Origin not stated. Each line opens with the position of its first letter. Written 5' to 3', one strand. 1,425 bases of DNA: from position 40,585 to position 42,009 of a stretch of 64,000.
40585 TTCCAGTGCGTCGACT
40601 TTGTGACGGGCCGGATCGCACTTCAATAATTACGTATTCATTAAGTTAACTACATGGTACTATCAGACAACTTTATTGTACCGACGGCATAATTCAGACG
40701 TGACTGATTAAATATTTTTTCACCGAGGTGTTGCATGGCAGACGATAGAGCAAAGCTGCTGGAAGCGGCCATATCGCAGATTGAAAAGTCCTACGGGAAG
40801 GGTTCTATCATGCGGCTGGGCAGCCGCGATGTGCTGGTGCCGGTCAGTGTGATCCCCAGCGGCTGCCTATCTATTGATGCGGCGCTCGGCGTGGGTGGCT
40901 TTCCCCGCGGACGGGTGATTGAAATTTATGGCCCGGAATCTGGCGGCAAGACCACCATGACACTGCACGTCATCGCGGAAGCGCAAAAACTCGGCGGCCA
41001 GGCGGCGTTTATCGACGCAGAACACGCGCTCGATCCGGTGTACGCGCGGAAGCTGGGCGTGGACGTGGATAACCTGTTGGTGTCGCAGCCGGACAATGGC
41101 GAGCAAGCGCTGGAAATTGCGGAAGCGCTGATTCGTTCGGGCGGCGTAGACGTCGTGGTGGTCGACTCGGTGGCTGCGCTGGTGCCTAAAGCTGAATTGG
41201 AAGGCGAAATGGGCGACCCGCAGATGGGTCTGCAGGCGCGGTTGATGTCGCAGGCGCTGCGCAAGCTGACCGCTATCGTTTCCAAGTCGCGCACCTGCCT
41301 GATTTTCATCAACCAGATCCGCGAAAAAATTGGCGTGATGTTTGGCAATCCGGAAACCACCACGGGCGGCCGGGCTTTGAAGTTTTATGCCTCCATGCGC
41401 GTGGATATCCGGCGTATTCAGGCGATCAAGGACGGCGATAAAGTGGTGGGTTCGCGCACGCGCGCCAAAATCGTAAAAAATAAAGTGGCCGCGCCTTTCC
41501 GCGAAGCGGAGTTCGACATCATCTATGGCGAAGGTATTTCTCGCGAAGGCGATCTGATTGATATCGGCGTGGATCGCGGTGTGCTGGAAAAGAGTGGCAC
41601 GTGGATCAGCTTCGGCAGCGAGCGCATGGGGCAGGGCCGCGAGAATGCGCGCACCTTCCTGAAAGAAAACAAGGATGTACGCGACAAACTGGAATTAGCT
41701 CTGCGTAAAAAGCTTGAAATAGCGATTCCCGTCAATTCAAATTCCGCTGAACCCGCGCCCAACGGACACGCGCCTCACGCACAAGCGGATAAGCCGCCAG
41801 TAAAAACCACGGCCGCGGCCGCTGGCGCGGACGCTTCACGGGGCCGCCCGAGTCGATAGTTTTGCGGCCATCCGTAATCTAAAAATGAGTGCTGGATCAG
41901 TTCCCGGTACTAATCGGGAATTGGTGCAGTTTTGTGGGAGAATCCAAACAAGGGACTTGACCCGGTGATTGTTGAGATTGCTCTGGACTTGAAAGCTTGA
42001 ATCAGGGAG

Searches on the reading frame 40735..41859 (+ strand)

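Call 7: search_protein_families(library=ncbifam, proteins=[window:40735-41859:+])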
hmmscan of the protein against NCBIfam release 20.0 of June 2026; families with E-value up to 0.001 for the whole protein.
window:40735-41859:+ (374 aa): 14 families
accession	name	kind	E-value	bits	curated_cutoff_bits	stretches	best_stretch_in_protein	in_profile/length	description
TIGR02012.1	tigrfam_recA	equivalog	7.9e-166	551.1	325.3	1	4-324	1-320/321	recombinase RecA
NF007072.0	PRK09519.1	equivalog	7.1e-146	487.6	1024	2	3-253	5-254/790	intein-containing recombinase RecA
TIGR02237.1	recomb_radB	equivalog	1.7e-15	57.4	172.4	1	51-229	4-180/210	DNA repair and recombination protein RadB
NF033429.2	ImuA_translesion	equivalog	1.1e-12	48.3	150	1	38-143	14-120/181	translesion DNA synthesis-associated protein ImuA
NF003301.0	PRK04301.1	equivalog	6.1e-12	45.3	259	1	40-232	83-288/316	DNA repair and recombination protein RadA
NF006861.0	PRK09361.1-1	equivalog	6.7e-11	42.2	278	1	39-229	4-198/235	DNA repair and recombination protein RadB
TIGR02236.1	recomb_radA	equivalog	1.2e-08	34.8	361.15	1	37-232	75-284/311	DNA repair and recombination protein RadA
TIGR02238.1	recomb_DMC1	equivalog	4.5e-08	32.6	447.7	1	7-231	49-285/314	meiotic recombinase Dmc1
NF058630.1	repair_Rv3395c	exception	1.2e-06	28.3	65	1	53-153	4-94/153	DnaE2-dependent mutagenesis accessory factor ImuA'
TIGR02239.1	recomb_RAD51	equivalog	3.6e-06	26.3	478.05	1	39-232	77-286/316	DNA repair protein RAD51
TIGR03881.1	KaiC_arch_4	hypoth_equivalog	7.1e-05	22.6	247.8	1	42-152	5-93/231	KaiC domain-containing protein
TIGR00416.1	sms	equivalog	0.00011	21.1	403.05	0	42-150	78-183/454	DNA repair protein RadA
NF006799.0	PRK09302.1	equivalog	0.00024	19.8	408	1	38-152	253-378/515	circadian clock protein KaiC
TIGR03880.1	KaiC_arch_3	hypoth_equivalog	0.00098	18.7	249.45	0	48-111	6-70/224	KaiC domain-containing protein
